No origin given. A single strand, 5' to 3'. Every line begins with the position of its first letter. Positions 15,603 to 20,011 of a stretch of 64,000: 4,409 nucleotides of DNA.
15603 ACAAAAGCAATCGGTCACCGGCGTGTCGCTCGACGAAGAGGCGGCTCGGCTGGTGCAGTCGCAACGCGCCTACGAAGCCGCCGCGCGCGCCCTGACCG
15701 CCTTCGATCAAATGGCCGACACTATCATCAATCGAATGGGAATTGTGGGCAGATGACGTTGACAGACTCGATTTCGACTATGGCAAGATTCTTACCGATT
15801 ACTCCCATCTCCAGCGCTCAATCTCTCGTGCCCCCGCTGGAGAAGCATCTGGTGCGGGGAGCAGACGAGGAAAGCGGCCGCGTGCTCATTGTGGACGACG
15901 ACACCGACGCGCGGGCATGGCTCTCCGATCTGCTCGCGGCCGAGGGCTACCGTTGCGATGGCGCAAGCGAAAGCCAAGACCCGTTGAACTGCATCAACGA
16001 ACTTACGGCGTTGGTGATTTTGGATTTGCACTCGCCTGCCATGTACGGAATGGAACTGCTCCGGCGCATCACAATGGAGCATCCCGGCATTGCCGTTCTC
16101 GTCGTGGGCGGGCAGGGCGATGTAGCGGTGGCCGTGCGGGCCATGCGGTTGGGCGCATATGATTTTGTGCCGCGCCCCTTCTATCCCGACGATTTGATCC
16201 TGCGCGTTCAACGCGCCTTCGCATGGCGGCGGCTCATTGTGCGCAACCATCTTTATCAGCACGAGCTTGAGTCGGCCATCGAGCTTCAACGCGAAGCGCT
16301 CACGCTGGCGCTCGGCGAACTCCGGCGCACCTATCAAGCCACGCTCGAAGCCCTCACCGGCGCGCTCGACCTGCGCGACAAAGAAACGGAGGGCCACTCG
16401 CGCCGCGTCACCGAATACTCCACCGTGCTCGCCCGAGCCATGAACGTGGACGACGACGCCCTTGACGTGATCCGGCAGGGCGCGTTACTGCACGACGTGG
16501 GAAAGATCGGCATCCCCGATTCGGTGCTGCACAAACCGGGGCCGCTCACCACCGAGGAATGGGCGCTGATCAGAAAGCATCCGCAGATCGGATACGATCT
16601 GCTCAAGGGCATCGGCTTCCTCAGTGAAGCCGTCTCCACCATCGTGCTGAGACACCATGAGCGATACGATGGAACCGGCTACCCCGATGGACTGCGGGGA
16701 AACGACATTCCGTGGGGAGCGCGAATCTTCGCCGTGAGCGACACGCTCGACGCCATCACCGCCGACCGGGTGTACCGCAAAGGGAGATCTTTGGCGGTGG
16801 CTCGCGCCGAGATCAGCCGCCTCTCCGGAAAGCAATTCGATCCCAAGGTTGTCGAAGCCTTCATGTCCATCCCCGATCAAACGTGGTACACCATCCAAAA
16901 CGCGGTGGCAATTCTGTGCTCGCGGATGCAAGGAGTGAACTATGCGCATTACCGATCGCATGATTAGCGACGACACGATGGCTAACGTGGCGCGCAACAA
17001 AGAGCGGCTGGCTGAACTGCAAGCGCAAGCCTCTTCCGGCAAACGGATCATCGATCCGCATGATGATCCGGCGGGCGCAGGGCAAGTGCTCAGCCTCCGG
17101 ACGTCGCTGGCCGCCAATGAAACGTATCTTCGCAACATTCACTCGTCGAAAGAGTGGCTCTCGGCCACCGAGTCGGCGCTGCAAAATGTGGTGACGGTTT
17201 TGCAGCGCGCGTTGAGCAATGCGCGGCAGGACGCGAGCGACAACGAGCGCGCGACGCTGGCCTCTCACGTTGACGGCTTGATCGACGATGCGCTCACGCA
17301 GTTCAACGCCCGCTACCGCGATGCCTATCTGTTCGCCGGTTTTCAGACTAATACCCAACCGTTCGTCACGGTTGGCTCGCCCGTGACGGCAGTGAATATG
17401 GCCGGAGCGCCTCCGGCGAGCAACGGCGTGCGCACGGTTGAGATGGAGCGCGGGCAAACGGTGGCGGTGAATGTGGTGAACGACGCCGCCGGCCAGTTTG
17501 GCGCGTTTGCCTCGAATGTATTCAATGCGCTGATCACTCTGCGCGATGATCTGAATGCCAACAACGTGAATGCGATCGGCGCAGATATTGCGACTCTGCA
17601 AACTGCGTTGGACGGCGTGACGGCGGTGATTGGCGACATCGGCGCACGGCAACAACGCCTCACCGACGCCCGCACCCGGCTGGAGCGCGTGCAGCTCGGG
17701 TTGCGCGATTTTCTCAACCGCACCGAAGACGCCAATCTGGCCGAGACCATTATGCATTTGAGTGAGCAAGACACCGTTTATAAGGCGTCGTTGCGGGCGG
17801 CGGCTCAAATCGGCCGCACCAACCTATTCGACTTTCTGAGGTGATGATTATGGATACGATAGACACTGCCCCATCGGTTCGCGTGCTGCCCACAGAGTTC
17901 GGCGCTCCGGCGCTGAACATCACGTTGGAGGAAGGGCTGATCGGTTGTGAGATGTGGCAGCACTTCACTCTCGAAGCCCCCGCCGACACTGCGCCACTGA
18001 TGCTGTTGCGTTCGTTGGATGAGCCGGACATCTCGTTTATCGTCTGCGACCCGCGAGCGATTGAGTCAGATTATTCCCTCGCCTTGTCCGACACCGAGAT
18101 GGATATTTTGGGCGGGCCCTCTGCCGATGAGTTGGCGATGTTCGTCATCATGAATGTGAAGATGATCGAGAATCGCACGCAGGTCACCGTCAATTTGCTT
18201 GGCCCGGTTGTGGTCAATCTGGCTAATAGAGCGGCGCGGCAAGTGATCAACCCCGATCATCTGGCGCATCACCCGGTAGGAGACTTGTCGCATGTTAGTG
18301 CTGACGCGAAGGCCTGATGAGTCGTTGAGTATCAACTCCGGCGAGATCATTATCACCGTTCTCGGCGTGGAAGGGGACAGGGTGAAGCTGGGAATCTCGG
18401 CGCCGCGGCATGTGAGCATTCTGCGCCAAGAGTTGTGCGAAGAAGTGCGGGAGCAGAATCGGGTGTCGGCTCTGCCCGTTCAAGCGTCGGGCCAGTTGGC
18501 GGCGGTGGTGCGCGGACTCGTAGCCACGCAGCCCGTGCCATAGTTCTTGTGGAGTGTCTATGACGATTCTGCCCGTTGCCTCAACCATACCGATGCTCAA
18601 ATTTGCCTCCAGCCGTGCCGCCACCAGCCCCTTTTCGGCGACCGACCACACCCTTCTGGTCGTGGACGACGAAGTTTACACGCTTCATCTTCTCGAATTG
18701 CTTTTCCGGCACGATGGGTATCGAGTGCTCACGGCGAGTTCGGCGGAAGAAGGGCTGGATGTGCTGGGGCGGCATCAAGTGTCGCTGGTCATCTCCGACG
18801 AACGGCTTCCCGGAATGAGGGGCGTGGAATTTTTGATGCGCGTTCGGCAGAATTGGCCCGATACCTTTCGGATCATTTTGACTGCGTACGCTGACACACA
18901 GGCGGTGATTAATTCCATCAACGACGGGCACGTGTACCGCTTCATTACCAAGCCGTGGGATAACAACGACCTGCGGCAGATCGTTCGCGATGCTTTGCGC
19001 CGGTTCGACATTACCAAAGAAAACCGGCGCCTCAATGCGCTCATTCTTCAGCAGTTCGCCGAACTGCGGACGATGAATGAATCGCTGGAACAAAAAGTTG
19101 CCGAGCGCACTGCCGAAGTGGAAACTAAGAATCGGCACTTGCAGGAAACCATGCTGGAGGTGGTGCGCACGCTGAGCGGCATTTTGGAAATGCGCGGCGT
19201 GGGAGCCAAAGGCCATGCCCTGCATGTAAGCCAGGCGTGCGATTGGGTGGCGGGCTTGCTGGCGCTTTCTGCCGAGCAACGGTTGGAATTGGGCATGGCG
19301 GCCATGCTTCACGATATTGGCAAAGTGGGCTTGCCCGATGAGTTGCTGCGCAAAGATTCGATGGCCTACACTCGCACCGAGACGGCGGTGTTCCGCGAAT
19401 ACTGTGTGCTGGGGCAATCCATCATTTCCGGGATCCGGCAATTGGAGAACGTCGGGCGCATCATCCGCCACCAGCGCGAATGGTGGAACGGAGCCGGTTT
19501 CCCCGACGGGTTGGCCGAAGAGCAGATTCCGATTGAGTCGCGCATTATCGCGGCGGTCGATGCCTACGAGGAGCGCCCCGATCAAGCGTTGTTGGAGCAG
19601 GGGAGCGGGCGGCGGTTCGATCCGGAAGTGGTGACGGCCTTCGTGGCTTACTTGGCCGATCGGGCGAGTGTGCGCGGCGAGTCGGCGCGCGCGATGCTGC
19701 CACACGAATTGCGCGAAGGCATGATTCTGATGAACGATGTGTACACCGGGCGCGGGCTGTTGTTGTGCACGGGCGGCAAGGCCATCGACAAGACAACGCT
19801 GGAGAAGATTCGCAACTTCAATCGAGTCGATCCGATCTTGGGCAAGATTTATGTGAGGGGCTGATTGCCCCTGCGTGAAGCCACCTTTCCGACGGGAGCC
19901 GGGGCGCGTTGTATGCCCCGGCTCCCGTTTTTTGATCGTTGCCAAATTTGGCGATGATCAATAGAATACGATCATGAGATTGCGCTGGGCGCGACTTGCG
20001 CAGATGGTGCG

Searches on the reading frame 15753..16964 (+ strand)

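Call 29: search_protein_families(library=pfam, proteins=[window:15753-16964:+], max_evalue=0.001)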
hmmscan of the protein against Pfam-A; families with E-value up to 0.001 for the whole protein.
window:15753-16964:+ (404 aa): 3 families
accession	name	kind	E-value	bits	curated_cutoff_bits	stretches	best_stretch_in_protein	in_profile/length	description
PF13487.12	HD_5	-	3e-38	131.7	27.2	1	204-366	6-170/170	HD domain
PF01966.28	HD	-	2.2e-19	70.3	22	1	214-334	3-115/116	HD domain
PF00072.30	Response_reg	-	5.2e-19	68.9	30.2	1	44-152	1-110/111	Response regulator receiver domain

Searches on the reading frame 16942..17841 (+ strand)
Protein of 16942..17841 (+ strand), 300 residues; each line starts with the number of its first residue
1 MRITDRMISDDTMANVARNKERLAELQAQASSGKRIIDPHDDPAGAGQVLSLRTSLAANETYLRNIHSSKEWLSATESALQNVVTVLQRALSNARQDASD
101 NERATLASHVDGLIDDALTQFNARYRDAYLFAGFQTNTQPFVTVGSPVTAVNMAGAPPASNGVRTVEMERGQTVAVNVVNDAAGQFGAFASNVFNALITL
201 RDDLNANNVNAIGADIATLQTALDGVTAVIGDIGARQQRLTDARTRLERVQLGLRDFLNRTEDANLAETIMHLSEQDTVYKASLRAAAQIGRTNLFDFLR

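Call 29: search_protein_families(library=pfam, proteins=[window:16942-17841:+], max_evalue=0.001)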
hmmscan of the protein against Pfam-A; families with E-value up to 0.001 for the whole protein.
window:16942-17841:+ (300 aa): 2 families
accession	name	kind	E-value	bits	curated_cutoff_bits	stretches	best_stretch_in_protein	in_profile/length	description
PF00669.25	Flagellin_N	-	1.7e-16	61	26.6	1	6-134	4-137/139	Bacterial flagellin N-terminal helical region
PF00700.27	Flagellin_C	-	3.8e-05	24.4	23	1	218-299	3-86/86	Bacterial flagellin C-terminal helical region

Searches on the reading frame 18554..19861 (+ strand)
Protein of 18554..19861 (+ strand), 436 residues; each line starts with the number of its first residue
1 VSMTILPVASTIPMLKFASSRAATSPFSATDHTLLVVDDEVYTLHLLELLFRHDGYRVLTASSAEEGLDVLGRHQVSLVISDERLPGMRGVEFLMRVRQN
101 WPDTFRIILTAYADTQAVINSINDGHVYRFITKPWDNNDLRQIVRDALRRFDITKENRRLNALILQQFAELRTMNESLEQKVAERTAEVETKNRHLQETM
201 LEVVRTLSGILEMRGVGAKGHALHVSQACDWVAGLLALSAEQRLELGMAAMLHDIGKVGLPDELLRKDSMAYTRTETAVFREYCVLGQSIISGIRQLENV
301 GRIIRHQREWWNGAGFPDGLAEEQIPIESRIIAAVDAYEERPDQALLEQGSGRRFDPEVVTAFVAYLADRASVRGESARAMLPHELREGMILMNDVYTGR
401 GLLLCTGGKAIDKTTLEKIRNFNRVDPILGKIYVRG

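Call 29: search_protein_families(library=pfam, proteins=[window:18554-19861:+], max_evalue=0.001)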
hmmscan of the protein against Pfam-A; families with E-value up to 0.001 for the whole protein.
window:18554-19861:+ (436 aa): 3 families
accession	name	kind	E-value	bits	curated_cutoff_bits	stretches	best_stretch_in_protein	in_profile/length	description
PF13487.12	HD_5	-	4.2e-29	101.9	27.2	1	206-340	2-138/170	HD domain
PF00072.30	Response_reg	-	1.2e-22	80.6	30.2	1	35-145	2-111/111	Response regulator receiver domain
PF01966.28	HD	-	3.3e-12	47.2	22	1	221-339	4-114/116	HD domain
